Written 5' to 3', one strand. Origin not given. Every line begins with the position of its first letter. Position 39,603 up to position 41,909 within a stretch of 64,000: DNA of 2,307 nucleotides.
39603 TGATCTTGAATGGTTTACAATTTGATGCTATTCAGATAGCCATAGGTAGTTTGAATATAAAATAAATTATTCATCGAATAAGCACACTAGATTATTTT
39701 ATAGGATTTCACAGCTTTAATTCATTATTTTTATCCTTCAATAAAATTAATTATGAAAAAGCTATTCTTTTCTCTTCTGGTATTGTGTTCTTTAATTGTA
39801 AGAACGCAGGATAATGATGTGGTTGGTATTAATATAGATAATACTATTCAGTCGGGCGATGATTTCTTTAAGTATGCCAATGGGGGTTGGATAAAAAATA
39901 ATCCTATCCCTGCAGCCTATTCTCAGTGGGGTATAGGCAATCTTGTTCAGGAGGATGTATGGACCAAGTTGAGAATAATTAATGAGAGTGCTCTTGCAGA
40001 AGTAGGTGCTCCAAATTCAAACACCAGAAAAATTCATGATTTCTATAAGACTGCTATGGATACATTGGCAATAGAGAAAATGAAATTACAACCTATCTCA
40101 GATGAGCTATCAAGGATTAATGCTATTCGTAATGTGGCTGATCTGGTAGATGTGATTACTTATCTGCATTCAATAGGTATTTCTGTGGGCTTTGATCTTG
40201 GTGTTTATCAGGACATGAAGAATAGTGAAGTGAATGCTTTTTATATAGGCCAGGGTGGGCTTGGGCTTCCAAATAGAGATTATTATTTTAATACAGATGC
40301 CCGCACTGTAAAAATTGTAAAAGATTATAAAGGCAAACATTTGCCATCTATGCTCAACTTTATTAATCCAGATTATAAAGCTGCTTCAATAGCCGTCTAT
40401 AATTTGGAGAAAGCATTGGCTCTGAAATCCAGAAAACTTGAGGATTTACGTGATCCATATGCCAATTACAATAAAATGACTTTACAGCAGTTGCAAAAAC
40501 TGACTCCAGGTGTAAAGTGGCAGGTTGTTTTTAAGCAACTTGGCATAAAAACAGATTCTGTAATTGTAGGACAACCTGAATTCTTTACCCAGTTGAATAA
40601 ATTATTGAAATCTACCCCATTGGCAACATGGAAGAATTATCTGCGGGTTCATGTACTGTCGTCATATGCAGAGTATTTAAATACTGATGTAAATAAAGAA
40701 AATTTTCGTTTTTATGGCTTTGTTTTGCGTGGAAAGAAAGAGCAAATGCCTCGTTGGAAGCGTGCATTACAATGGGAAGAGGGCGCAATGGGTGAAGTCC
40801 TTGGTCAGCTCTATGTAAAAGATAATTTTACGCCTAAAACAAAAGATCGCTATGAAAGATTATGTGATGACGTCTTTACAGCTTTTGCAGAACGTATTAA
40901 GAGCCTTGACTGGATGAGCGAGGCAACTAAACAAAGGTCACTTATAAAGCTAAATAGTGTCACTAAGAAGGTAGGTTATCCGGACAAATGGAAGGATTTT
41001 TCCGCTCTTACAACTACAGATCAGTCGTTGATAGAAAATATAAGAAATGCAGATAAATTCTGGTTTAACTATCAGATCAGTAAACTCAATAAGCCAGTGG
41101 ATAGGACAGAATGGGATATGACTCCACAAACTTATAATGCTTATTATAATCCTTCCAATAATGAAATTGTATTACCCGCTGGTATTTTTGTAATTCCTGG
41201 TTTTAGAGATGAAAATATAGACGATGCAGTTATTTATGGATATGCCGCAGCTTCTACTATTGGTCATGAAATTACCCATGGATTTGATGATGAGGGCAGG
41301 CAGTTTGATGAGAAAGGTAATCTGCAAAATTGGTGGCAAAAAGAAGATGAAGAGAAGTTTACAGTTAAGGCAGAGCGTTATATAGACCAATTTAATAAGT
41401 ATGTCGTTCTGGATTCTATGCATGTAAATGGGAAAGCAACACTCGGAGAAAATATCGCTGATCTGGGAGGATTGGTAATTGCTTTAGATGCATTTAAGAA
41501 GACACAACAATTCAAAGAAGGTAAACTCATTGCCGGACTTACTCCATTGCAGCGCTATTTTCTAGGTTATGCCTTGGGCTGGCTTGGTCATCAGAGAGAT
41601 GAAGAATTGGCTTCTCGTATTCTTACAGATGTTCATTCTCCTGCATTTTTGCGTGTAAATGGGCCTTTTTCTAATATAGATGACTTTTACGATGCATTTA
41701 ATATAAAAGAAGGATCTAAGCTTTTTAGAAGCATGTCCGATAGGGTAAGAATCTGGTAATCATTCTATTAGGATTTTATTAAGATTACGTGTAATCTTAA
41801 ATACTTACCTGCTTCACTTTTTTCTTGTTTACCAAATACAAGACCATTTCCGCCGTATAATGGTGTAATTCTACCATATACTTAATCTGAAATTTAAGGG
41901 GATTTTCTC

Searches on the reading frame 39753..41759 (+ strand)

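Call 65: search_protein_families(library=pfam, proteins=[window:39753-41759:+], max_evalue=0.00001)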
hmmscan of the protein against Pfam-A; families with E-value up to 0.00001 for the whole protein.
window:39753-41759:+ (668 aa): 2 families
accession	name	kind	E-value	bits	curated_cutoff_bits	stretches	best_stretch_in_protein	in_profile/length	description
PF05649.18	Peptidase_M13_N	-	7.2e-116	388.2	32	1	35-410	2-381/381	Peptidase family M13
PF01431.27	Peptidase_M13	-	5e-61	206.3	24.5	1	462-664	1-204/205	Peptidase family M13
